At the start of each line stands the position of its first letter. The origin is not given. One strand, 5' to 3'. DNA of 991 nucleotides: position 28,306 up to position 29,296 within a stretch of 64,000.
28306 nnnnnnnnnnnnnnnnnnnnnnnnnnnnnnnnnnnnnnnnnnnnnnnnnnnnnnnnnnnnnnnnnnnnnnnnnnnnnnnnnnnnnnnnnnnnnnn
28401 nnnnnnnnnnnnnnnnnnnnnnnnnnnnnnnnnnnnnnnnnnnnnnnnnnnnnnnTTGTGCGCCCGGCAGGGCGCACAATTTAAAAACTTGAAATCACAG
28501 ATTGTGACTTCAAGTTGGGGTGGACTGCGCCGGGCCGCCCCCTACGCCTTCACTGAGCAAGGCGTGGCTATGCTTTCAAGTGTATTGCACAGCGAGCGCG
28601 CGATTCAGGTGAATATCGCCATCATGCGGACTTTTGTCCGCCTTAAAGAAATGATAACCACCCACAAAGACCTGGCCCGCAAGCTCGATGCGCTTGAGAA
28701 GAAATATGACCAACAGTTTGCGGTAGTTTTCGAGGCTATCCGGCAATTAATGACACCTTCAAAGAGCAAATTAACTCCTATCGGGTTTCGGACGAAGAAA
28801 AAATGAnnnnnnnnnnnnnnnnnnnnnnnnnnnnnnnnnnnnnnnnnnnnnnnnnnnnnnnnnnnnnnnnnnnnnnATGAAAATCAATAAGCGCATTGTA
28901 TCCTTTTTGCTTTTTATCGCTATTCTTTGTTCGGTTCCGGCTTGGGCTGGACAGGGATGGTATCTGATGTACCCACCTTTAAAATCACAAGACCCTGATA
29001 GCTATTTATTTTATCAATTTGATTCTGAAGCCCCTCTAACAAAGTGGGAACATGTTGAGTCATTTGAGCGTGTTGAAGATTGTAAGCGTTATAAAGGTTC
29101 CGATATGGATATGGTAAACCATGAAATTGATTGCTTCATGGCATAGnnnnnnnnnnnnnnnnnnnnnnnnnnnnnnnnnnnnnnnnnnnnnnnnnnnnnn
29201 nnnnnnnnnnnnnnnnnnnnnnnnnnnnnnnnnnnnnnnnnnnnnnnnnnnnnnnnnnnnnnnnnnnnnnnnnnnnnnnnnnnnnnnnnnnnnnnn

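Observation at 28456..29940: Decayed integrative element at tRNA-Arg(CCG): truncated ORF6N gene, integrase tail and duplicated tRNA 5' region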

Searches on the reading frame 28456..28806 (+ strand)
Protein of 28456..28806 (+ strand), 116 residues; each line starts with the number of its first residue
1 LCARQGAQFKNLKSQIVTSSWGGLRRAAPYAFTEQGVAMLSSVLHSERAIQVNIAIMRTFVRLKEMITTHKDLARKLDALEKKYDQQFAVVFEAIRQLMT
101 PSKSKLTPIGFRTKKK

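Call 4: search_protein_families(library=pfam, proteins=[window:28456-28806:+], max_evalue=0.01)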
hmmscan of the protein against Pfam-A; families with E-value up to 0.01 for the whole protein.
window:28456-28806:+ (116 aa): 1 family
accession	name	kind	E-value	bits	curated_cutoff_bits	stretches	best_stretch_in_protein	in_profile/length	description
PF10543.14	ORF6N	-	6.8e-09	36.3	27.8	1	6-43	49-86/86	ORF6N domain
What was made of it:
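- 28477..28806 (+): ORF6N-domain gene lacking about 55-70 N-terminal codons (pseudogene fragment). PF10543 model positions 49-86 of 86 (call 4).
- Checked: ORF6N fragment: the ORF 28456-28806 matches PF10543 at model positions 49-86 of 86 (call 4).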

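Call 54: search_protein_families(library=phrogs, proteins=[window:28456-28806:+], max_evalue=0.01)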
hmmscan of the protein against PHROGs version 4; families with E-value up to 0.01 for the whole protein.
window:28456-28806:+ (116 aa): 1 family
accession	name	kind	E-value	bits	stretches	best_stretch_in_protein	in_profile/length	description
phrog_4792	-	transcription regulation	1.2e-09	39.3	1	8-71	66-130/268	anti-repressor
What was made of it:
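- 28477..28806 (+): PHROG 4792 anti-repressor, profile positions 66-130 of 268 (call 54).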

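Call 63: search_dna_similar(query=window:28456-28806:+, collection=plasmids, mode=protein, max_rows=8)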
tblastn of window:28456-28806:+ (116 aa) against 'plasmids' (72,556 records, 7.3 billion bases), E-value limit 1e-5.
Records with a match: 19; places in all: 23; records where one place covers at least 80% of the query: 1.
Best place of each record, by identity: <60% 19.
By first word of the organism name: Bacteroides 8; Parabacteroides 2; Sulfuricurvum 2; Legionella 2; Haliovirga 1; Butyrivibrio 1; Segatella 1; Treponema 1; Alistipes 1.
By predicted mobility (MOB-suite, as given by PLSDB): non-mobilizable 14; mobilizable 3; conjugative 2.
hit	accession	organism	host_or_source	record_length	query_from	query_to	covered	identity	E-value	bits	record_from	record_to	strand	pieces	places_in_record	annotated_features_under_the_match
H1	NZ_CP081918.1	Bacteroides ovatus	Homo sapiens,blood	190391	11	113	89%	48.1%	1e-24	103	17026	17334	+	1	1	ORF6N domain-containing protein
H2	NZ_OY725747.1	Parabacteroides distasonis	-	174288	27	116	78%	46.7%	1e-18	87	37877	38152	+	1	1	ORF6N domain-containing protein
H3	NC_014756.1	Sulfuricurvum kujiense DSM 16994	drain water from underground crude oil ...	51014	8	80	63%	57.5%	6e-18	85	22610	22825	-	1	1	ORF6N domain-containing protein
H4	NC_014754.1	Sulfuricurvum kujiense DSM 16994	drain water from underground crude oil ...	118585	8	80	63%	57.5%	6e-18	85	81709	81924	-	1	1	ORF6N domain-containing protein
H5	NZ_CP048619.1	Legionella pneumophila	-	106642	8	97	78%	43.0%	3e-15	77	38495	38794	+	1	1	ORF6N domain-containing protein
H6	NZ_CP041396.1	Bacteroides ovatus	Homo sapiens,cell culture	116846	8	92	73%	45.3%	2e-12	69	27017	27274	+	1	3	none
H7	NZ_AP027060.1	Haliovirga abyssi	-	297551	12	96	73%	43.2%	5e-13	71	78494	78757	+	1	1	ORF6N domain-containing protein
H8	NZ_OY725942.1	Bacteroides finegoldii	-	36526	26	116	78%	40.0%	1e-15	78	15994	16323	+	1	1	ORF6N domain-containing protein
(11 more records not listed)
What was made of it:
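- Closest known: ORF6N-domain proteins. Same: 40-58% identity to annotated ORF6N proteins of Bacteroides, Sulfuricurvum and Legionella plasmids over the C-terminal part (call 63).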

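Call 64: get_annotated_region(hit=H1, flank=600)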
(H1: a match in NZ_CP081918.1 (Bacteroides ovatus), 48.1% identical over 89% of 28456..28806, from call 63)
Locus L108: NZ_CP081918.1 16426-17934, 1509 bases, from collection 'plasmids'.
description: Bacteroides ovatus strain BFG-107 plasmid unnamed1, complete sequence
organism: Bacteroides ovatus (NCBI taxid 28116)
taxonomy: Bacteria; Bacteroidota; Bacteroidia; Bacteroidales; Bacteroidaceae; Bacteroides; Bacteroides ovatus
host: -; source: Homo sapiens,blood; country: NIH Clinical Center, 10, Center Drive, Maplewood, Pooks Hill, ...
typing (MOB-suite, as given by PLSDB): non-mobilizable
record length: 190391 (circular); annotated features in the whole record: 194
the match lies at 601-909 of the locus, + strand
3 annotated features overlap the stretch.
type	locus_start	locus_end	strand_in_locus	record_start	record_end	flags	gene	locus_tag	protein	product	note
CDS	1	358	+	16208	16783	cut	-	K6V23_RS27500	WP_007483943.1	site-specific integrase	GO:0015074 - DNA integration [Evidence IEA]; GO:0006310 - DNA recombination [Evidence IEA]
CDS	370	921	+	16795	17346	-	-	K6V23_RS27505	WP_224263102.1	ORF6N domain-containing protein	-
CDS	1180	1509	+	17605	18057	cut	-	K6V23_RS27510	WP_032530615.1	JAB domain-containing protein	-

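Call 65: get_annotated_region(hit=H3, flank=600)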
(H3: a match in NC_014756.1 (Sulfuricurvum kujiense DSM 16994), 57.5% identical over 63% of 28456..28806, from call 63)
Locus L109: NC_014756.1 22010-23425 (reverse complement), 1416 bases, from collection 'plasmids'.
description: Sulfuricurvum kujiense DSM 16994 plasmid pSULKU03, complete sequence
organism: Sulfuricurvum kujiense DSM 16994 (NCBI taxid 709032)
taxonomy: Bacteria; Campylobacterota; Epsilonproteobacteria; Campylobacterales; Sulfurimonadaceae; Sulfuricurvum; Sulfuricurvum kujiense; Sulfuricurvum kujiense DSM 16994
host: -; source: drain water from underground crude oil storage cavity; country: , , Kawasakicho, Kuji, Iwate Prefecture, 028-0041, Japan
typing (MOB-suite, as given by PLSDB): non-mobilizable
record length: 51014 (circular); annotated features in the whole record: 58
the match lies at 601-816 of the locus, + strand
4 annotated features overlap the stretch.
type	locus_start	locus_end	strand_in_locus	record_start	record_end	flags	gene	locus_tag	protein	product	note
CDS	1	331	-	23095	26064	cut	-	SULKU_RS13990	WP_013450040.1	Tn3 family transposase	-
CDS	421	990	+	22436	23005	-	-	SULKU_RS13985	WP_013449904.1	ORF6N domain-containing protein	-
CDS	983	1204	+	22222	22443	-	-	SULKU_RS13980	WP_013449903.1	helix-turn-helix transcriptional regulator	-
CDS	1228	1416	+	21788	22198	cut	-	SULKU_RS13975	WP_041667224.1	hypothetical protein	-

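Call 74: find_related_loci(query=A4, collection=viral_contigs, flank=1500)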
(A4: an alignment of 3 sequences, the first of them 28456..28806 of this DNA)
Query A4 (116 aa) in viral_contigs; peptide patterns used: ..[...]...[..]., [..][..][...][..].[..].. (x = any residue, [..] = any of these).
94 stretches matched a pattern; 26 encode a relative of the query (tblastn E <= 1e-3); 26 distinct loci.
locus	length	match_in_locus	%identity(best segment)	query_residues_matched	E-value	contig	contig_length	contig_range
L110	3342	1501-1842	47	1-113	1e-30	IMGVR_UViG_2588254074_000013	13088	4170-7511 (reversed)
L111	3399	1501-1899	44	7-116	6e-27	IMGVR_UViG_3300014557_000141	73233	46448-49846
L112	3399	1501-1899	43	8-116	1e-25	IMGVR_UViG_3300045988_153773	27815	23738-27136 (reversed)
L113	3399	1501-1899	43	8-116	1e-25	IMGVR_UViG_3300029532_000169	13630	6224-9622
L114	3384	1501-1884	43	8-112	2e-25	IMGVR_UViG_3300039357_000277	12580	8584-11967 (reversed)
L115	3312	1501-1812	49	8-109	2e-25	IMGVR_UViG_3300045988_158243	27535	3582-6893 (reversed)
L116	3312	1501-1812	49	8-109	2e-25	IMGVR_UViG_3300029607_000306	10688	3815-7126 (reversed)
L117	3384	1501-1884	43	8-112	3e-25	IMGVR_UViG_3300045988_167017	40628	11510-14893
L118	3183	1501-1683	68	8-69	4e-25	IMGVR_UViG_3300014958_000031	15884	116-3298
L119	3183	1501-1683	68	8-69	4e-25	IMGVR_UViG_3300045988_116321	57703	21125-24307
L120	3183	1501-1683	68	8-69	4e-25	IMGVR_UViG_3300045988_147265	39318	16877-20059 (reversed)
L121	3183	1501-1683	68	8-69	4e-25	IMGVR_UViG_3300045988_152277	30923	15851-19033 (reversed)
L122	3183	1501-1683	68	8-69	4e-25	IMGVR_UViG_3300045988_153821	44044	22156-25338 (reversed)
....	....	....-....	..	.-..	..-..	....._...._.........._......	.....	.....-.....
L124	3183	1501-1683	68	8-69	4e-25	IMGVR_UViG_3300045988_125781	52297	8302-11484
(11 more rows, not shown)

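Call 80: search_protein_families(library=ncbifam, proteins=[window:28456-28806:+], max_evalue=0.001)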
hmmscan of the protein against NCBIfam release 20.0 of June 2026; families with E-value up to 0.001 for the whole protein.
window:28456-28806:+ (116 aa): 0 families

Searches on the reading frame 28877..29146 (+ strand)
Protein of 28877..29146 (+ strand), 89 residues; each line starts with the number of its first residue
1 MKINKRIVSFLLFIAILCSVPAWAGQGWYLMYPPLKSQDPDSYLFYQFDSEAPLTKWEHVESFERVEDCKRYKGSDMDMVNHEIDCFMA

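Call 4: search_protein_families(library=pfam, proteins=[window:28877-29146:+], max_evalue=0.01)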
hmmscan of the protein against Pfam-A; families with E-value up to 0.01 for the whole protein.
window:28877-29146:+ (89 aa): 0 families

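Call 41: search_protein_representatives(protein=window:28877-29146:+)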
Query: 89 residues. Proteins with E-value up to 0.001 (for the whole library): 87; up to 1e-10: 2; up to 1e-30: 1. The best 87 are listed.
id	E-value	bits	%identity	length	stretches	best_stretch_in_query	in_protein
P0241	3.3e-57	206.5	100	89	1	1-89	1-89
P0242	1.4e-11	60.4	48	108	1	1-71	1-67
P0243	1.8e-09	53.6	49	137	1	1-71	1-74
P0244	5.2e-09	52.2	45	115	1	1-72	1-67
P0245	2.3e-08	50.1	44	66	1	1-67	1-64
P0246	5.3e-08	49.0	41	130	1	17-71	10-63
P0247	3.8e-07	46.2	43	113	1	5-70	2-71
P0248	8.3e-07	45.1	39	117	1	12-77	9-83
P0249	9.2e-07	45.0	40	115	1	5-78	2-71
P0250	1.1e-06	44.8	34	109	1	6-74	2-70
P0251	1.2e-06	44.7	37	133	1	5-83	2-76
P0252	1.5e-06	44.3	34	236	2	13-77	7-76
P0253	1.7e-06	44.2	39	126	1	4-82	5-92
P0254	1.8e-06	44.1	39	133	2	10-43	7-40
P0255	2.0e-06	43.9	47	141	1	11-71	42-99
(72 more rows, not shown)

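Call 54: search_protein_families(library=phrogs, proteins=[window:28877-29146:+], max_evalue=0.01)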
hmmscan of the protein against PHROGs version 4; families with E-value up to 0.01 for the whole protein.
window:28877-29146:+ (89 aa): 0 families

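Call 70: search_protein_families(library=pfam, proteins=[P0244, P0247, P0252], max_evalue=0.01)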
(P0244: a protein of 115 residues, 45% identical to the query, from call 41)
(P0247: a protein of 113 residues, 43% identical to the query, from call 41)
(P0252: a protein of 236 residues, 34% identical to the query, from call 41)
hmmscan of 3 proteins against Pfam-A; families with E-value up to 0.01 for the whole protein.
P0244 (115 aa): 0 families

P0247 (113 aa): 0 families

P0252 (236 aa): 0 families

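Call 80: search_protein_families(library=ncbifam, proteins=[window:28877-29146:+], max_evalue=0.001)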
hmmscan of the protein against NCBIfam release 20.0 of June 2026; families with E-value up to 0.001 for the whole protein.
window:28877-29146:+ (89 aa): 0 families
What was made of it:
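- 28877..29146 (+): Small secreted-protein gene (89 aa, with a signal-peptide-like N-terminus). It belongs to an uncharacterised family (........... ... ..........). This copy lacks the conserved C-terminal motif. No Pfam, PHROG or NCBIfam match (calls 4, 54, 70, 80).
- Tried and rejected: Family searches for the small protein (Pfam, PHROG, NCBIfam): no match (calls 4, 54, 70, 80).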
